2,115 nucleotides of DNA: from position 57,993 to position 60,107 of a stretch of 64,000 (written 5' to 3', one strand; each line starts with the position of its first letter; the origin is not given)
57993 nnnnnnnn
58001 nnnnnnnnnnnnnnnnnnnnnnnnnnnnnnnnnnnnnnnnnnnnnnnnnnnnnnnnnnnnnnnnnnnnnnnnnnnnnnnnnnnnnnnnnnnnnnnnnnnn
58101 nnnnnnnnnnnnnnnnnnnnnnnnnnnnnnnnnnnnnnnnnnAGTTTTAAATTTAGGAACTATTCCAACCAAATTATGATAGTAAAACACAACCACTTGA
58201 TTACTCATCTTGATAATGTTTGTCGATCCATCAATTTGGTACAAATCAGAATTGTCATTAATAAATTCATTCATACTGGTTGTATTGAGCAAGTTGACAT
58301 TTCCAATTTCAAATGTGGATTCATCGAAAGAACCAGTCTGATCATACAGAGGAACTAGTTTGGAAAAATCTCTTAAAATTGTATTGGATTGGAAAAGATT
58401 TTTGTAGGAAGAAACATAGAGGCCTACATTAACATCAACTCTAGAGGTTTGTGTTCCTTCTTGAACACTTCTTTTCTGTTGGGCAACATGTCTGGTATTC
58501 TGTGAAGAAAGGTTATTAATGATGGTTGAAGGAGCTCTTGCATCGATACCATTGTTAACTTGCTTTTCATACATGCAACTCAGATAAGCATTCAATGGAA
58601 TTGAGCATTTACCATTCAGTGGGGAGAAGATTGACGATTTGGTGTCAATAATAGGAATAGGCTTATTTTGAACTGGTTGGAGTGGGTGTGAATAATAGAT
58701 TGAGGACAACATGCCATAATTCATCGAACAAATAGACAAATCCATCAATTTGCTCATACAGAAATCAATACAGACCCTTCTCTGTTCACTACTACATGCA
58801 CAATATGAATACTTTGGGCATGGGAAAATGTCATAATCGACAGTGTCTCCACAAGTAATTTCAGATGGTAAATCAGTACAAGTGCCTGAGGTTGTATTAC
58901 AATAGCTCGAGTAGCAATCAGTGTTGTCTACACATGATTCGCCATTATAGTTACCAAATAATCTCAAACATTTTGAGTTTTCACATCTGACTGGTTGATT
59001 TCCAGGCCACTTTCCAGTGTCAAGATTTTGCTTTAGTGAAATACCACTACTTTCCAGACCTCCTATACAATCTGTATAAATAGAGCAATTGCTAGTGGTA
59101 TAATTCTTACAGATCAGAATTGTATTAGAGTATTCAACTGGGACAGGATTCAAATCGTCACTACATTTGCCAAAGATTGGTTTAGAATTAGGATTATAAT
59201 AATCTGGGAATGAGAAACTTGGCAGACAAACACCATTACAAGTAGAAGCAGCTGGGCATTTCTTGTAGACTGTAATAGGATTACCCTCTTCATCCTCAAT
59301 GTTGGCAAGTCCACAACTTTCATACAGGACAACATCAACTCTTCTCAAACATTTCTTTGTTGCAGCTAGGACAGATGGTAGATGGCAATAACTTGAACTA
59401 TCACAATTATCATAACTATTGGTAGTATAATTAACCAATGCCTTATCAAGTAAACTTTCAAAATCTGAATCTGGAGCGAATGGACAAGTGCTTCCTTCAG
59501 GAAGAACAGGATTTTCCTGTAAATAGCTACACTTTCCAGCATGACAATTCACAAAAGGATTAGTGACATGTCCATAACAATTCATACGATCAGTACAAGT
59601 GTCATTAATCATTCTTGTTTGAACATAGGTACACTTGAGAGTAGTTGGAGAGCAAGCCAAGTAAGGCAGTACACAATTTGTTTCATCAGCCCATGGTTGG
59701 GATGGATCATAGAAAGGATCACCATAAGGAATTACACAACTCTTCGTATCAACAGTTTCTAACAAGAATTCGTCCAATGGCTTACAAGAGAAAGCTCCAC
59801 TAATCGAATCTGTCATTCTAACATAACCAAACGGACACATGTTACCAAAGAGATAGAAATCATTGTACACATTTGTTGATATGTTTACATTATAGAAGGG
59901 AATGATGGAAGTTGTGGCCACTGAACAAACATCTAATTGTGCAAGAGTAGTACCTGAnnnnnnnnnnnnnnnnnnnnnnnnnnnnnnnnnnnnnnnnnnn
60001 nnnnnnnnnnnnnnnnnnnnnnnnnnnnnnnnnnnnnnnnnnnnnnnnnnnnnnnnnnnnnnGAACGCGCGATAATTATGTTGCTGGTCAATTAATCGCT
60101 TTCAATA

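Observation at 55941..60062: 7TM-RGS receptor-like protein with an unusually large Cys-rich ectodomain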

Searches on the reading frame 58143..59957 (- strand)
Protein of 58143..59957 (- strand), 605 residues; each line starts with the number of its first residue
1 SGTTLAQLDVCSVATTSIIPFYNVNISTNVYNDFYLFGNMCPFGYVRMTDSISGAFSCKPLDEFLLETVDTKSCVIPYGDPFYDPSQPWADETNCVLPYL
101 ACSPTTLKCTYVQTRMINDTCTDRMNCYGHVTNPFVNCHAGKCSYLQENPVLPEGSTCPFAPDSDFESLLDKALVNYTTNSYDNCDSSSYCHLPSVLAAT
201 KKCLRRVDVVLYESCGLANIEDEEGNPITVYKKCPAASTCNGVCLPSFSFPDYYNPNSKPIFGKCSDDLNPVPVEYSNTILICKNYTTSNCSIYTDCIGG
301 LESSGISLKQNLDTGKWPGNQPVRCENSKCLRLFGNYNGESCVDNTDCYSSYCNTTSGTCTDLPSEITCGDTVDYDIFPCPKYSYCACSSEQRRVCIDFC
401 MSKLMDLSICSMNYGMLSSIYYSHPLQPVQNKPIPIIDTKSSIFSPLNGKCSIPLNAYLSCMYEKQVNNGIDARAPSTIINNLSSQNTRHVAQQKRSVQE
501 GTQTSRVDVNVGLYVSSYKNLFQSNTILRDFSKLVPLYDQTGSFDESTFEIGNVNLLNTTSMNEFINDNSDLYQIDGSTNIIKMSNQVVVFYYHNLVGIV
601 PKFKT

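Call 54: predict_structure(alignment_id=A4)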
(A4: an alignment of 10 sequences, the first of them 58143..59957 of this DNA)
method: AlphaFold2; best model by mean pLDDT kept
length: 605 residues; sequences in the alignment: 10
mean_pLDDT: 53.4   pTM: 0.53
mean pLDDT of the five models: 53.4, 53.2, 51.3, 50.1, 50.1
residues with pLDDT >= 90: 2; 70-90: 156; 50-70: 150; < 50: 297
segments of 3 or more residues with pLDDT < 50: 1-39, 161-173, 246-334, 344-347, 371-377, 418-433, 480-605
pLDDT, mean of each block of 10 residues (from residue 1): 35 33 28 36 68 66 83 77 61 69 82 83 80 73 79 72 39 64 72 56 81 80 83 67 53 33 41 37 43 44 32 32 44 53 52 67 58 44 57 63 63 52 34 63 79 76 74 63 33 31 29 32 34 29 26 25 28 38 45 40 38
secondary structure, 60 per line:
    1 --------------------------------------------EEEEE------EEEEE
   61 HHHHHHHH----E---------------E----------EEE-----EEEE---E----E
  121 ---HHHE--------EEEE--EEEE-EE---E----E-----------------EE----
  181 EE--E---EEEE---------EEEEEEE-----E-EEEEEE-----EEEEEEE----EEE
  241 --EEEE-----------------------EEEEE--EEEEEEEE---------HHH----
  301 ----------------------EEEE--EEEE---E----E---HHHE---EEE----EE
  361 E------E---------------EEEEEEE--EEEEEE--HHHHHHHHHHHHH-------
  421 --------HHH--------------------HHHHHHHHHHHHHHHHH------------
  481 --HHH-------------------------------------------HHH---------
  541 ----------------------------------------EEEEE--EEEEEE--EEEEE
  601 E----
elements in order: E45-49 E56-60 H61-68 E100-102 E108-111 E136-139 E142-145 E189-192 E202-208 E216-221 E227-233 E238-240 E243-246 E270-274 E277-284 E323-326 E329-332 E352-354 E359-361 E384-390 E393-398 H401-413 H452-468 E581-585 E588-593 E596-601

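Call 62: fold_search(model_id=the predicted structure, library=pdb)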
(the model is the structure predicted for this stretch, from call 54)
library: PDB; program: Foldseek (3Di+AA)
matches with E <= 10: 134; with E <= 0.001: 0
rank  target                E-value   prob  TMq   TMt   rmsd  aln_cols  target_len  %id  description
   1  4yn0_A                6.6e-01  0.04  0.08  0.15  19.4       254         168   11  Crystal structure of APP E2 domain in complex with DR6 CRD domain (released 2015-04-15)
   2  3qo4                  1.1e+00  0.04  0.08  0.20  14.8       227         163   15  The Crystal Structure of Death Receptor 6 (released 2011-05-18)
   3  3urf_Z                1.1e+00  0.02  0.07  0.13  18.6       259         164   13  Human RANKL/OPG complex (released 2012-07-11)
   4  1imt_MODEL_1_A        1.1e+00  0.13  0.07  0.34   8.5        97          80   18  MAMBA INTESTINAL TOXIN 1, NMR, 39 STRUCTURES (released 1999-04-20)
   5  3alq_U                1.3e+00  0.04  0.08  0.17  14.5       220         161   11  Crystal structure of TNF-TNFR2 complex (released 2010-11-17)
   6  4j6g_C                1.3e+00  0.02  0.07  0.15  20.0       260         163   12  CRYSTAL STRUCTURE OF LIGHT AND DcR3 COMPLEX (released 2013-03-13)
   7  9gjg_H                1.3e+00  0.02  0.10  0.07  21.7       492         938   12  Entamoeba histolytica Gal/GalNAc lectin bound to monoclonal antibody CP33-H/L-LA22 (released 2026-02-11)
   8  6pe9_U                1.5e+00  0.04  0.07  0.17  10.4       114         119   13  Crystal Structure of CD40 complexed to FAB516 (released 2019-08-14)
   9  3qbq_B                1.9e+00  0.01  0.06  0.12  22.9       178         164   16  Crystal structure of extracellular domains of mouse RANK-RANKL complex (released 2011-03-02)
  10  9j6g_A                2.4e+00  0.02  0.08  0.05  17.5       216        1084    7  Cryo-EM structure of Bat SARS-like coronavirus Khosta-1 spike protein (released 2025-08-20)
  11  8xuy_B                2.5e+00  0.02  0.07  0.05  18.6       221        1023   11  Structure of SARS-CoV-2 BA.2.86 spike glycoprotein in complex with ACE2 (2-up state) (released 2024-10-09)
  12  6zgg_B                2.5e+00  0.01  0.07  0.05  18.1       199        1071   12  Furin Cleaved Spike Protein of SARS-CoV-2 with One RBD Erect (released 2020-07-01)
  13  5l36_B                2.7e+00  0.02  0.07  0.17  15.3       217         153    9  Crystal Structure of a human FasL mutant in complex with human DcR3 (released 2016-09-07)
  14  8d5a_C                2.9e+00  0.02  0.08  0.06  17.9       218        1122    9  Middle state of SARS-CoV-2 BA.2 variant spike protein (released 2023-06-07)
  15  4j80_A                2.9e+00  0.01  0.05  0.09  15.1       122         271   14  Thermus thermophilus DnaJ (released 2013-07-31)
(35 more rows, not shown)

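Call 83: search_solved_structures(query=A4, max_evalue=1, show_alignments=0)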
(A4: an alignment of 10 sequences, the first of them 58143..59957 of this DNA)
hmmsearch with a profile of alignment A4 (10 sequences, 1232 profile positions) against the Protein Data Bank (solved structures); distinct sequences matched with E-value up to 1: 9.
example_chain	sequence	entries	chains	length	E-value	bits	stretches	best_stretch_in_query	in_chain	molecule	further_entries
28op_Q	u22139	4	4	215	0.0025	19.5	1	593-699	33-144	Centromere protein Q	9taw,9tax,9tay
7pkn_Q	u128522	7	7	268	0.0038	18.9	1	593-698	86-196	Centromere protein Q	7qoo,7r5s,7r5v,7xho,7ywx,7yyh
7xhn_Q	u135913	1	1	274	0.004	18.8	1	593-698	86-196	Centromere protein Q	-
6am3_X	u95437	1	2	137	0.023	16.3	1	1109-1164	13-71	Regulator of G-protein signaling 17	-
1zv4_X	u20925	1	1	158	0.03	15.9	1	1108-1164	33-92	Regulator of G-protein signaling 17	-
2ihb_B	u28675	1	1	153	0.37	12.3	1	1112-1198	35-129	Regulator of G-protein signalling 10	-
4igu_A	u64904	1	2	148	0.39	12.2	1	1110-1199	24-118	CG5036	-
2dlr_A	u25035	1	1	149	0.64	11.5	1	1113-1198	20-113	Regulator of G-protein signaling 10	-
2i59_A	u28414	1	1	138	0.88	11.1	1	1114-1198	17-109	Regulator of G-protein signaling 10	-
